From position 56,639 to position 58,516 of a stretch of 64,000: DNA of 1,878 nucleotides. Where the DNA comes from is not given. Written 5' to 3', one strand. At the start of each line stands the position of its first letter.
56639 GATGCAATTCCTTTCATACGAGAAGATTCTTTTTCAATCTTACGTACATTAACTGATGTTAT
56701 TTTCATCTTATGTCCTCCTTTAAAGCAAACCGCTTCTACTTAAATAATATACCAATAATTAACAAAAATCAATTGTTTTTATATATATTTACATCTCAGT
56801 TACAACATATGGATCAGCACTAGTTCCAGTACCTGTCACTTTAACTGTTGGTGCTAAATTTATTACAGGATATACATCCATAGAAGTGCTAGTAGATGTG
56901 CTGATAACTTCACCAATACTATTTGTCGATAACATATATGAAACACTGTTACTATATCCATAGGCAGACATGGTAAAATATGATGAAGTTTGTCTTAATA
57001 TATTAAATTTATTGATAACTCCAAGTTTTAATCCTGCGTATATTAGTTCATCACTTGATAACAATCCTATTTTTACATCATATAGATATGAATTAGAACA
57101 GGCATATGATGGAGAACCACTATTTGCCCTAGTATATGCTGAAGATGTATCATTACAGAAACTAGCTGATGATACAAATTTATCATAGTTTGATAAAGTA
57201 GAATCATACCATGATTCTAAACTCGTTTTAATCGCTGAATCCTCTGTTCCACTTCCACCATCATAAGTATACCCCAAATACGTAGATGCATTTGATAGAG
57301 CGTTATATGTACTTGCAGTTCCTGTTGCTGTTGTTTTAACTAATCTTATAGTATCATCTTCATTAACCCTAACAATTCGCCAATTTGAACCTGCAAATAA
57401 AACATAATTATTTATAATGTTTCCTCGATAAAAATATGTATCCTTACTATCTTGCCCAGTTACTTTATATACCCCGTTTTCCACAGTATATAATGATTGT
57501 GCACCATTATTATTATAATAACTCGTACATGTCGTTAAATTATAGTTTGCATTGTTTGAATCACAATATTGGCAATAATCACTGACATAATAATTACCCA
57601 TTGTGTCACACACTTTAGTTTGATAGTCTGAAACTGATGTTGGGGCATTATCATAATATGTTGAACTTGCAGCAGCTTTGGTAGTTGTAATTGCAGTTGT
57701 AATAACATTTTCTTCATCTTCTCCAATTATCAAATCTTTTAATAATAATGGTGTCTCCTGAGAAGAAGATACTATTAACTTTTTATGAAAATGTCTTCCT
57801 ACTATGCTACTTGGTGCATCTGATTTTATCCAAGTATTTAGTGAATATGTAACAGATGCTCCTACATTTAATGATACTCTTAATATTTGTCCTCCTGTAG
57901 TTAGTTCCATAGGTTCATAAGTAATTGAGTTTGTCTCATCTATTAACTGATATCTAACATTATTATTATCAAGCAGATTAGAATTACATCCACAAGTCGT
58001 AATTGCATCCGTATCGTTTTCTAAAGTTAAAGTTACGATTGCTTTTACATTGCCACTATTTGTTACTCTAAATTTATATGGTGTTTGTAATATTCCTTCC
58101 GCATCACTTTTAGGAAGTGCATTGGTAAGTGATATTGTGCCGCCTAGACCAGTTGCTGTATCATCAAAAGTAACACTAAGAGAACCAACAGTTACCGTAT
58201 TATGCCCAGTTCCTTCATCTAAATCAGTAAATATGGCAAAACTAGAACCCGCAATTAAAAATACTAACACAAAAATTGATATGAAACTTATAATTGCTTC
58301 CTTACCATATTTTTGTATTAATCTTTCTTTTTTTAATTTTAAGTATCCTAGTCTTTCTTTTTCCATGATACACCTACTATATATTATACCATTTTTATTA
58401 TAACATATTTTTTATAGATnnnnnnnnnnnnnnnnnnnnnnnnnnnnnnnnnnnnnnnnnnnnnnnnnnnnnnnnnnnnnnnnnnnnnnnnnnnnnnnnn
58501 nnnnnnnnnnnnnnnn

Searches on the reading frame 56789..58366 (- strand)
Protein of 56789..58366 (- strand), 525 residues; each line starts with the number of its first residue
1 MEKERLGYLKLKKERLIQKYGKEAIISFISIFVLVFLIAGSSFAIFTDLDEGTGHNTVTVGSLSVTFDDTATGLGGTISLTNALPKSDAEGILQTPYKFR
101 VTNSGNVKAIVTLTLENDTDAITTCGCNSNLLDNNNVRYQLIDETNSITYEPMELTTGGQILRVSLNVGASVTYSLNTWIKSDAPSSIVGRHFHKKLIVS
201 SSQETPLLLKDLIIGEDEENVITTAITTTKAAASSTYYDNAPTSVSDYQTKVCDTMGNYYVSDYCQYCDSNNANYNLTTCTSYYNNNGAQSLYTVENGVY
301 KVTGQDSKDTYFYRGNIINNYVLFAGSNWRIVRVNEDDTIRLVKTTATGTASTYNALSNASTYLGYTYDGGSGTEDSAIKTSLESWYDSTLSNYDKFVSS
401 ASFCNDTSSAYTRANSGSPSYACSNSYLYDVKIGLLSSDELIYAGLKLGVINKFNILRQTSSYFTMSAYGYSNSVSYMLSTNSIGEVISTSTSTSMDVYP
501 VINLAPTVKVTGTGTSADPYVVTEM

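Call 9: search_protein_families(library=ncbifam, proteins=[window:56789-58366:-], max_evalue=1)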
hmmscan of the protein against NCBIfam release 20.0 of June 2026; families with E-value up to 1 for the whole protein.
window:56789-58366:- (525 aa): 0 families

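Call 10: search_protein_families(library=pfam, proteins=[window:56789-58366:-], max_evalue=1)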
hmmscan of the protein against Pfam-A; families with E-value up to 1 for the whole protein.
window:56789-58366:- (525 aa): 2 families
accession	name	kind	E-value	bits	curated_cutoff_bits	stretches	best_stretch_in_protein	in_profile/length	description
PF04560.25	RNA_pol_Rpb2_7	-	0.15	13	32.1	1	243-276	27-61/87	RNA polymerase Rpb2, domain 7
PF18994.6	Prophage_tailD1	-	0.19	12.3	23.6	0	319-345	52-78/84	Prophage endopeptidase tail N-terminal domain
